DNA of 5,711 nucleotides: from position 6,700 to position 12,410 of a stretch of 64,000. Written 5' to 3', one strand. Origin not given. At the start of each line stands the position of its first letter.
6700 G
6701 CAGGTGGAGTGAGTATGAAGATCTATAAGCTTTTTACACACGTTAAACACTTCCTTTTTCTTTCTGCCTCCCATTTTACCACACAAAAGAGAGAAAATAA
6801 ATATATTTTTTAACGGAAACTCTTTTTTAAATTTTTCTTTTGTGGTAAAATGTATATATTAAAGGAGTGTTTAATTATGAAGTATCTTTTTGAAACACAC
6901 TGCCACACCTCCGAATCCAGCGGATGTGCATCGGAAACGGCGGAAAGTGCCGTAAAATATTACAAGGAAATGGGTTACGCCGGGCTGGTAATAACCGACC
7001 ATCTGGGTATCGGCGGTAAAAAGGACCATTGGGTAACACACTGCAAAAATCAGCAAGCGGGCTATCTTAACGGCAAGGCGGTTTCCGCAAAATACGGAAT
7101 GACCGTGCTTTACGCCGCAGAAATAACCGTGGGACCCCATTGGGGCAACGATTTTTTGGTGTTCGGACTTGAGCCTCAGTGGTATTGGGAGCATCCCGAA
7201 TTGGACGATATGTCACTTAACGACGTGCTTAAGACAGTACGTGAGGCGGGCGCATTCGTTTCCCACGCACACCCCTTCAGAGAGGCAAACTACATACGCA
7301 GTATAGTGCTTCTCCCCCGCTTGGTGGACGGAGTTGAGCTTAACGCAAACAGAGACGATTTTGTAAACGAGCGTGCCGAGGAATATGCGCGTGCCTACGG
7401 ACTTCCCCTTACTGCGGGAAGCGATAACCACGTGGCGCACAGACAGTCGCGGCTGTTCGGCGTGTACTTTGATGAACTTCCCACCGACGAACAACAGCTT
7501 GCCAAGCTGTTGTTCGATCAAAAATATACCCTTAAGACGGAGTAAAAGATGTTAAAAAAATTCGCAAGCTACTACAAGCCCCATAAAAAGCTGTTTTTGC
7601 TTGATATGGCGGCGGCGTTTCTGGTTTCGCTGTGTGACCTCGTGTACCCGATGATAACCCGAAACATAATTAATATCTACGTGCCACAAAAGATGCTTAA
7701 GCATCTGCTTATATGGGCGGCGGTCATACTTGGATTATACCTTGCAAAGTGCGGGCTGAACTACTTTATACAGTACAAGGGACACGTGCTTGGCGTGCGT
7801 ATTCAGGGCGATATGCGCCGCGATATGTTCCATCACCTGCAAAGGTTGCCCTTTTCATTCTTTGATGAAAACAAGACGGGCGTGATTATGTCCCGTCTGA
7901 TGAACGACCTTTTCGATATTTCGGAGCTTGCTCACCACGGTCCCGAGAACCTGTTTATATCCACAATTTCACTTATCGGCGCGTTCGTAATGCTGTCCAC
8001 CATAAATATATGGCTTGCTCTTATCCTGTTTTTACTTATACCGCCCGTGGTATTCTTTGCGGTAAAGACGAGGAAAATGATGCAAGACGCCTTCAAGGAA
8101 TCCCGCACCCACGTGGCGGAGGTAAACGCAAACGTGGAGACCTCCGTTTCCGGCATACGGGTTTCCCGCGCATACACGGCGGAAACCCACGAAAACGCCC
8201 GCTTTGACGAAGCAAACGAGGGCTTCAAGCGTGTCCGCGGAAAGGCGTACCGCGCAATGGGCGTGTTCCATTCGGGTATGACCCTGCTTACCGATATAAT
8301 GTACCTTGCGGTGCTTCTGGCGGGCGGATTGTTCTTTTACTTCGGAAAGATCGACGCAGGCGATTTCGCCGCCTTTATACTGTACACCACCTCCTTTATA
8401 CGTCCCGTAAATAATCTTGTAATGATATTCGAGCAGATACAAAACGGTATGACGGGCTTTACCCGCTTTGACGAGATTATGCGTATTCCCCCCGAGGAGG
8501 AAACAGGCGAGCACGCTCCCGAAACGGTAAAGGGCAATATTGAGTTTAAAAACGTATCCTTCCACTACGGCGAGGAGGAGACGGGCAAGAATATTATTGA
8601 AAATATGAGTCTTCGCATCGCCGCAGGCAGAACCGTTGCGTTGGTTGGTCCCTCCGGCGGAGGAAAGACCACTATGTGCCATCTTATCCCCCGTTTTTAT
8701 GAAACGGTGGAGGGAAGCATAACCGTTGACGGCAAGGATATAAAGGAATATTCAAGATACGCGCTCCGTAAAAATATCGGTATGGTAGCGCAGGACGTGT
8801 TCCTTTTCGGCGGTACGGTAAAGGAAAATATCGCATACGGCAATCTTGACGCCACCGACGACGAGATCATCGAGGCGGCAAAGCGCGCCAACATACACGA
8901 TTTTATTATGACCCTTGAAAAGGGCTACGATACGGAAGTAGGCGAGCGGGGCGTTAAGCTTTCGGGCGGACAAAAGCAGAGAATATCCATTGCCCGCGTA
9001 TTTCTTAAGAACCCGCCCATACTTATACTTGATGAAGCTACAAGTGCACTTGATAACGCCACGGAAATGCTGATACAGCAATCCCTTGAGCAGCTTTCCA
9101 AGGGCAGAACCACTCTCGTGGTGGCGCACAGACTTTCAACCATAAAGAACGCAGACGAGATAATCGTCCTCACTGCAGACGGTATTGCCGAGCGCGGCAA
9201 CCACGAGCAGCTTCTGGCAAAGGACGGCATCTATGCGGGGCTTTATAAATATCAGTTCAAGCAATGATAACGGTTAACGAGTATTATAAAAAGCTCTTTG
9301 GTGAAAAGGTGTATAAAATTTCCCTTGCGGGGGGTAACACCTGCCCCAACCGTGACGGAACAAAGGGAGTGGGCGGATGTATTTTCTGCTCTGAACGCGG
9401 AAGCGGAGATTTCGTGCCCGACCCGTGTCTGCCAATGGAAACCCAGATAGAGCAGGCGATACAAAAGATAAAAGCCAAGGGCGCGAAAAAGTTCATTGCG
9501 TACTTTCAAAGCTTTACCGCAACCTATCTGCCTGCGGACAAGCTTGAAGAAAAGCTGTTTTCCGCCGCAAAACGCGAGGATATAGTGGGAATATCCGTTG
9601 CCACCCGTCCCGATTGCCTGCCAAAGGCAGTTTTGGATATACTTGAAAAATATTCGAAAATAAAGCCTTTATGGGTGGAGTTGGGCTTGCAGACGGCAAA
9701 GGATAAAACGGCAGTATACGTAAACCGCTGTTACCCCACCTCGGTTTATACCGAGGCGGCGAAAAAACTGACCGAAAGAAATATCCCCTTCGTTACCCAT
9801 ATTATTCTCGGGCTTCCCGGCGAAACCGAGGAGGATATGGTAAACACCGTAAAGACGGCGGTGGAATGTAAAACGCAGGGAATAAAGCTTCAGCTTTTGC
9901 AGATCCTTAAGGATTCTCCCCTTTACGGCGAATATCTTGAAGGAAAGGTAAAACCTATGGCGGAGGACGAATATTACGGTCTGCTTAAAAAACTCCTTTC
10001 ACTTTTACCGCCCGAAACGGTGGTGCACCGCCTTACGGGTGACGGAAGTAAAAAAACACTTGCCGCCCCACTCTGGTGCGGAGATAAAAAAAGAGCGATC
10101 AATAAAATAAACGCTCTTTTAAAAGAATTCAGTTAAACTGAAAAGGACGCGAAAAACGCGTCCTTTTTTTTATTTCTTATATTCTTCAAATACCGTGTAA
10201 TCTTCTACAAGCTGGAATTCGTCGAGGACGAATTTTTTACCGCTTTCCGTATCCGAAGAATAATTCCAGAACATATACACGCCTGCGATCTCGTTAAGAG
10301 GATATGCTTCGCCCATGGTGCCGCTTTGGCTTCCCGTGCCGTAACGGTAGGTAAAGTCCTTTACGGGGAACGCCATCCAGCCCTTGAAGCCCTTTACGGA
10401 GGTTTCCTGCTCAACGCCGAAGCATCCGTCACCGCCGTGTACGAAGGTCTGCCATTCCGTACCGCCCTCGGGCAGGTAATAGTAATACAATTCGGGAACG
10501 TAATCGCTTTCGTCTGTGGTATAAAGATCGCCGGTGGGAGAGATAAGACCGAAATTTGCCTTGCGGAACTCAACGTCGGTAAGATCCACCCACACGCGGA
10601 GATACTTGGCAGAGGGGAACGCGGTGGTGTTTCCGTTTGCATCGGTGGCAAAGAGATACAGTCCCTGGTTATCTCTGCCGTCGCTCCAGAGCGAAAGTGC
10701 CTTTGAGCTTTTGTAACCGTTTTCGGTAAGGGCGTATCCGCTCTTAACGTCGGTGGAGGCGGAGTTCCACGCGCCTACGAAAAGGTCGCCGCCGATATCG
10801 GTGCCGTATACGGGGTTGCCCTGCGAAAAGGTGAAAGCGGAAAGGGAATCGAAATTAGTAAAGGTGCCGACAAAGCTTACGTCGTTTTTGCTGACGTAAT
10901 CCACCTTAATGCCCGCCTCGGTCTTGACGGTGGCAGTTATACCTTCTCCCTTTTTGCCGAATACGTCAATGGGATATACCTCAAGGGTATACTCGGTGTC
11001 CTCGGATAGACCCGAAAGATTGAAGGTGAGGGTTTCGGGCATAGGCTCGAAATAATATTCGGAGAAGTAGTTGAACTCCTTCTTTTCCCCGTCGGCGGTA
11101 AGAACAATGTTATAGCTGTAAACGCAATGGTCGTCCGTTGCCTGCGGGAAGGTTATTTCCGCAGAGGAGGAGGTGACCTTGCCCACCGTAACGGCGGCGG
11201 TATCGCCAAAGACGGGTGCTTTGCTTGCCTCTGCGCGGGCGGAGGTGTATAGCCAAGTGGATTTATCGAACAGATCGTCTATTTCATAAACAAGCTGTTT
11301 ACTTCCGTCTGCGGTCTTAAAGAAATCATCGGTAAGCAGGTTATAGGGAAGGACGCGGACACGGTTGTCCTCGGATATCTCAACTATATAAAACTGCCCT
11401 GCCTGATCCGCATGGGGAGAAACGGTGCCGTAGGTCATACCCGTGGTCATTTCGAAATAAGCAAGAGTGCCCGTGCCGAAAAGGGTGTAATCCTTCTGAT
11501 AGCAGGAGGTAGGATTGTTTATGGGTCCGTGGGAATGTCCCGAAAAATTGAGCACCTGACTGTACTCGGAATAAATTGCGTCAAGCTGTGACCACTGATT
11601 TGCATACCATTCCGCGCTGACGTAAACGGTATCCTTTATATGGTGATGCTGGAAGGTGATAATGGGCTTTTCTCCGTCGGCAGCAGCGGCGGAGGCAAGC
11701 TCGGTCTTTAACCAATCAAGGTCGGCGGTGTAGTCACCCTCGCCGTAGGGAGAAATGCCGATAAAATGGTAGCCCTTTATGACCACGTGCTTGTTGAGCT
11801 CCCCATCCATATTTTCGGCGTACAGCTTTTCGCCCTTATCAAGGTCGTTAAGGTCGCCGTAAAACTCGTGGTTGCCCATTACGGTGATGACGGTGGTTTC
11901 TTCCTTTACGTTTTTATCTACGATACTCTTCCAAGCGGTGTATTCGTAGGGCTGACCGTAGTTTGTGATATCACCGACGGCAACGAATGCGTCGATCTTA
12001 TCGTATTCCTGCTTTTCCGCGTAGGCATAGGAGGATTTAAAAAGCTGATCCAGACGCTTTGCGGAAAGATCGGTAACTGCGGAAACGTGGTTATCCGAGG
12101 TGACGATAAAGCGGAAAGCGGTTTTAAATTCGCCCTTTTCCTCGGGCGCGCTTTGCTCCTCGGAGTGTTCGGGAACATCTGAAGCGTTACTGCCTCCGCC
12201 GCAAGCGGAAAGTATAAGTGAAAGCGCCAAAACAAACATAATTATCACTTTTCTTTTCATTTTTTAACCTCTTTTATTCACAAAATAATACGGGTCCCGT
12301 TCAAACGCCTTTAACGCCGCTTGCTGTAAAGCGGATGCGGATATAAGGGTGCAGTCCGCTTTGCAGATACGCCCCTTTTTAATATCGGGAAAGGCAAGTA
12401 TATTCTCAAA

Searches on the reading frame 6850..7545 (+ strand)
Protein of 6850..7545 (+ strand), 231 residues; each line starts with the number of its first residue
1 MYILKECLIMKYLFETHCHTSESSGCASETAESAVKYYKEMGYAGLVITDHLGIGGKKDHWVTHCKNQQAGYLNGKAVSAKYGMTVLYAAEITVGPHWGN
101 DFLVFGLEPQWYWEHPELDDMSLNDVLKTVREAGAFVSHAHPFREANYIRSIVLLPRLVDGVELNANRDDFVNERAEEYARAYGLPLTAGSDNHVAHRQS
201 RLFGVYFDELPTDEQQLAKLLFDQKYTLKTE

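Call 66: search_protein_families(library=pfam, proteins=[window:6850-7545:+], max_evalue=0.00001)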
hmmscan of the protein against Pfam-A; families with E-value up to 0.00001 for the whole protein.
window:6850-7545:+ (231 aa): 1 family
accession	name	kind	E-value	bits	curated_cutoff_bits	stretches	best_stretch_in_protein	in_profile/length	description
PF13263.12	PHP_C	-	7.9e-07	29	21.3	1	173-196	4-27/56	PHP-associated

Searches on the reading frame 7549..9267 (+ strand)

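Call 66: search_protein_families(library=pfam, proteins=[window:7549-9267:+], max_evalue=0.00001)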
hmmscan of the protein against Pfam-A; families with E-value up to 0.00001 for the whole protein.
window:7549-9267:+ (572 aa): 3 families
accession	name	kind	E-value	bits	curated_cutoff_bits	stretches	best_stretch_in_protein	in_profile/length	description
PF00664.28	ABC_membrane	-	1.1e-51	176.6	28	1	18-287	3-274/274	ABC transporter transmembrane region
PF00005.33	ABC_tran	-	5.3e-34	118.2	25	1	351-499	2-137/137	ABC transporter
PF02463.25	SMC_N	-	8.8e-09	35.5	40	1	452-543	135-213/220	RecF/RecN/SMC N terminal domain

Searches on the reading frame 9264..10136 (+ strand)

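Call 66: search_protein_families(library=pfam, proteins=[window:9264-10136:+], max_evalue=0.00001)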
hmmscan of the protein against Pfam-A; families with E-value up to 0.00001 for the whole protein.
window:9264-10136:+ (290 aa): 2 families
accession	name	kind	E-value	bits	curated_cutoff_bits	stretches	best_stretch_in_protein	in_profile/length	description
PF16199.10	Radical_SAM_C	-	1.5e-22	79.9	31.9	1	205-287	2-84/85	Radical_SAM C-terminal domain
PF04055.27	Radical_SAM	-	1e-17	65.3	29.5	1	37-198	9-165/166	Radical SAM superfamily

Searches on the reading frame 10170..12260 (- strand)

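Call 67: search_protein_families(library=pfam, proteins=[window:10170-12260:-], max_evalue=0.00001)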
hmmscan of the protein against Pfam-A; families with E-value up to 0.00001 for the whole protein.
window:10170-12260:- (696 aa): 1 family
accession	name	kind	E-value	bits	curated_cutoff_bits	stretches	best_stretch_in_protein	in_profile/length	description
PF00149.33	Metallophos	-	9.9e-12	46.1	21.5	1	49-245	1-190/191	Calcineurin-like phosphoesterase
